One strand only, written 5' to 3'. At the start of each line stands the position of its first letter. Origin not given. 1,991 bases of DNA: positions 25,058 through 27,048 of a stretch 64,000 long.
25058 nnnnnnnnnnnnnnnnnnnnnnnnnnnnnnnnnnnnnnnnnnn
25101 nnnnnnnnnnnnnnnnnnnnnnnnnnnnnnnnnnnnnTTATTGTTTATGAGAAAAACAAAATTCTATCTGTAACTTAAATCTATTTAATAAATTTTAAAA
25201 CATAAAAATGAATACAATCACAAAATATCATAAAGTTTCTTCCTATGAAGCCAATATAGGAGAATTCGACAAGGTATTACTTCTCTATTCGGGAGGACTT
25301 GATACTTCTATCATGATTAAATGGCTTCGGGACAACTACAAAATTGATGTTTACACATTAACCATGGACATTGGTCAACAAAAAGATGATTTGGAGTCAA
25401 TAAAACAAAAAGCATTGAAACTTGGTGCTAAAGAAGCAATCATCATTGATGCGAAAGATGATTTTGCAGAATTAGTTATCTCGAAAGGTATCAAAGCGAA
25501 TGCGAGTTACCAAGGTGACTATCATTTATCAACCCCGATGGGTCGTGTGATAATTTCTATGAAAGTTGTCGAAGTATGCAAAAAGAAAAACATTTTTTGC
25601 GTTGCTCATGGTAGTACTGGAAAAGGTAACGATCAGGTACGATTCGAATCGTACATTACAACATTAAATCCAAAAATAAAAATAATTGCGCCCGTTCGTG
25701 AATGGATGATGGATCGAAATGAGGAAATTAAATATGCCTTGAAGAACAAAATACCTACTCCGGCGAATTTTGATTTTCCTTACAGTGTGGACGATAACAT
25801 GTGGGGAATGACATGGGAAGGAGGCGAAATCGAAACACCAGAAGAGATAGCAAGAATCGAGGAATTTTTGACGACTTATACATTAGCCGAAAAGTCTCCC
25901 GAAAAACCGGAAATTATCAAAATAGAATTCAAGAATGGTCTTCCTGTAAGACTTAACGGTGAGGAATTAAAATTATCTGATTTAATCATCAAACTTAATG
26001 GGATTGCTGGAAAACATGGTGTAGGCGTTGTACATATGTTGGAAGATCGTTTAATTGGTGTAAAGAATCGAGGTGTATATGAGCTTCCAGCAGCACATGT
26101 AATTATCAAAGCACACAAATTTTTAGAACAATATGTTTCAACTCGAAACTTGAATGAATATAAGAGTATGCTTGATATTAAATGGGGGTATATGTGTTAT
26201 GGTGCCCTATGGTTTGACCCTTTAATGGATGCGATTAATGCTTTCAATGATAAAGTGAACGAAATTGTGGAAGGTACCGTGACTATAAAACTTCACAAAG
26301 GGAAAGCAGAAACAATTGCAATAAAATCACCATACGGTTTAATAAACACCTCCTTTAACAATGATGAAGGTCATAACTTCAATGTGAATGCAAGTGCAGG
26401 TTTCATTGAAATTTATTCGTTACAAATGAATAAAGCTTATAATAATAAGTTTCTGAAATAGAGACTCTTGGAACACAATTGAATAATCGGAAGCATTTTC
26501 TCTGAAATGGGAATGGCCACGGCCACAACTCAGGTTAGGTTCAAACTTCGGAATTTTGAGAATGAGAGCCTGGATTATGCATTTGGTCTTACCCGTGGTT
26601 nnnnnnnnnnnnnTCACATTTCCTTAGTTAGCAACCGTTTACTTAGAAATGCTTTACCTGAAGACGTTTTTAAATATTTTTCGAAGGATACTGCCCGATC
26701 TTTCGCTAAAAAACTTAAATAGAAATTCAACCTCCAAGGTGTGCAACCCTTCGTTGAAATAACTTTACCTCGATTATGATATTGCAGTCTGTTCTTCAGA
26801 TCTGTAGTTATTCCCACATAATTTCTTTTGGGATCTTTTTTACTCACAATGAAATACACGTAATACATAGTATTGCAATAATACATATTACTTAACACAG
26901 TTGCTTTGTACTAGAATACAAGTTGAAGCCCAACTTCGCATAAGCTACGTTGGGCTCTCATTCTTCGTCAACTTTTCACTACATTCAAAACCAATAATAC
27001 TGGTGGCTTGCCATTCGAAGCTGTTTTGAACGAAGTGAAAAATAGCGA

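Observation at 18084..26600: Four-copy same-orientation repeat family partitions 18-27 kb into gene modules abutting the 3' end of ssrA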

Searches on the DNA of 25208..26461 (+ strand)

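Call 36: search_rna_families(source=L011, start=11200, end=13026, threshold=evalue, max_evalue=1)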
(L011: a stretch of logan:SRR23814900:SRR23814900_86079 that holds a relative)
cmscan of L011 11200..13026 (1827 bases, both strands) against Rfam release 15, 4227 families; matches with E-value up to 1: 0.
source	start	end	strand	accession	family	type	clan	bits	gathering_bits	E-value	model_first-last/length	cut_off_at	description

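Call 55: search_rna_families(sources=[L036, L037, L038, L039, L041, L042], threshold=evalue, max_evalue=1)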
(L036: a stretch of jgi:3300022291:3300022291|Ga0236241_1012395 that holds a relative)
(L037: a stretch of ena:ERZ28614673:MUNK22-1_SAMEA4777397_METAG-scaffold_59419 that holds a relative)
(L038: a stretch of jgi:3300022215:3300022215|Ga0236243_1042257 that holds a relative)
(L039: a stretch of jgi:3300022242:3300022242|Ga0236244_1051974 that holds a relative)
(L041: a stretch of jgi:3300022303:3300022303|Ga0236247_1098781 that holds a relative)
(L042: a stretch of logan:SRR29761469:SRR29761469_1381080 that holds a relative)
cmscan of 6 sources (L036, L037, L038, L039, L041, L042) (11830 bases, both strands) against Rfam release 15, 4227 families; matches with E-value up to 1: 0.
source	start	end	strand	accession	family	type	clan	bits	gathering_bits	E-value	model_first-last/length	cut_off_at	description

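Call 72: search_rna_families(source=L064, threshold=gathering)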
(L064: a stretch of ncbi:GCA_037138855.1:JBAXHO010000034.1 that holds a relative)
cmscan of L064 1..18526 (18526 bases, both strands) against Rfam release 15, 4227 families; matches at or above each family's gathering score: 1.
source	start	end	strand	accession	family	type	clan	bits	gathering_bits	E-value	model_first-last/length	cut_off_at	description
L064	12190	12260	-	RF00005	tRNA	Gene; tRNA;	CL00001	57.9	29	2e-10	1-71/71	no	tRNA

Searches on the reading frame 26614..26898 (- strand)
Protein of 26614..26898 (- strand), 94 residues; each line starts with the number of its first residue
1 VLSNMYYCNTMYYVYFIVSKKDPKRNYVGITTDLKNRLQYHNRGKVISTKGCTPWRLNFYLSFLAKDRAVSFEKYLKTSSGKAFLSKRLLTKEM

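Call 12: search_protein_families(library=pfam, proteins=[window:26614-26898:-], max_evalue=0.1)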
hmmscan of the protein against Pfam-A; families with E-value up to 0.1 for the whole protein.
window:26614-26898:- (94 aa): 3 families
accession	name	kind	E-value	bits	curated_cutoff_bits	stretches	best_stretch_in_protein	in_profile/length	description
PF01541.30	GIY-YIG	-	3.4e-13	50.1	22.6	1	11-82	1-74/78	GIY-YIG catalytic domain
PF10544.15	T5orf172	-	0.015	16.2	20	1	13-54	2-39/101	T5orf172 domain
PF16562.11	HECW_N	-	0.054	14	26.7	1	34-79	58-103/120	N-terminal domain of E3 ubiquitin-protein ligase HECW1 and 2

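Call 30: find_encoding_contigs(protein=window:26614-26898:-, flank=10000, max_places=10)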
Protein window:26614-26898:- (94 aa): no gene with exactly this product is on record in the collection.

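Call 61: find_encoding_contigs(protein=window:26614-26868:-, flank=6000, max_places=10)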
Protein window:26614-26868:- (84 aa): 18 contigs read that carry it; 9 places shown.
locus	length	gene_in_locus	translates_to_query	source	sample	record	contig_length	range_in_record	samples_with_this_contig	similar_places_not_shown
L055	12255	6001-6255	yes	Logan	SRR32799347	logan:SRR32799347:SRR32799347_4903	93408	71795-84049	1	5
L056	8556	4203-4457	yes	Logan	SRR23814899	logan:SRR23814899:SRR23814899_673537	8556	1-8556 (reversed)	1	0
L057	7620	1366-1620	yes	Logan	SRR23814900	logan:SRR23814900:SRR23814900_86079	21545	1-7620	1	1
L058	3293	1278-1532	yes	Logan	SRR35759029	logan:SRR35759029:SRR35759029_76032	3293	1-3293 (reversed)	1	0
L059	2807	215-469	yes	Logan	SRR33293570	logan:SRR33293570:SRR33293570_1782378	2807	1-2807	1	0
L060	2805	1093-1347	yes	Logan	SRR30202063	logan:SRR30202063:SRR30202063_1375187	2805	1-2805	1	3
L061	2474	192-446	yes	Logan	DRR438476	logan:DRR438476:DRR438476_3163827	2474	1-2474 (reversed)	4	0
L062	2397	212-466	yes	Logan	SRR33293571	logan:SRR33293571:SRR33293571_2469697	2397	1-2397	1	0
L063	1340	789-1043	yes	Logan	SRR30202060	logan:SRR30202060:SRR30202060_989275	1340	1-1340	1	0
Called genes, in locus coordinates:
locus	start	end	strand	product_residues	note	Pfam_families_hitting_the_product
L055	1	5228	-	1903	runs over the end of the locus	PF13715:CarbopepD_reg_2 (faint), PF17210:SdrD_B (faint)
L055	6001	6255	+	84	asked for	PF01541:GIY-YIG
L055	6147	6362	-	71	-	-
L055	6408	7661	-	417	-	PF00764:Arginosuc_synth, PF20979:Arginosuc_syn_C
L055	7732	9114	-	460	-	PF00206:Lyase_1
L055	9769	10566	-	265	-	PF03372:Exo_endo_phos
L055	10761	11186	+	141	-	PF11969:DcpS_C, PF01230:HIT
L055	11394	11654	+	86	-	-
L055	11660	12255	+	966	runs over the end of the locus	-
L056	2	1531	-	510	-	?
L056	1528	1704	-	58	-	-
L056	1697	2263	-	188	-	PF04492:Phage_rep_O (weak)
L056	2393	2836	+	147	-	PF12844:HTH_19 (weak), PF01381:HTH_3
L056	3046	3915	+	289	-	PF00398:RrnaAD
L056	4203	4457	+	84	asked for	PF01541:GIY-YIG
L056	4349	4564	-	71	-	-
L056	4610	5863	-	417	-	PF00764:Arginosuc_synth, PF20979:Arginosuc_syn_C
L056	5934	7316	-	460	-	PF00206:Lyase_1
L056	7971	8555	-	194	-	?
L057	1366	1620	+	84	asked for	PF01541:GIY-YIG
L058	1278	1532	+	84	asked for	PF01541:GIY-YIG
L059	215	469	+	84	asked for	PF01541:GIY-YIG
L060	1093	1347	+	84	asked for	PF01541:GIY-YIG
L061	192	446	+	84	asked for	PF01541:GIY-YIG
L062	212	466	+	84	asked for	PF01541:GIY-YIG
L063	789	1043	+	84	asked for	PF01541:GIY-YIG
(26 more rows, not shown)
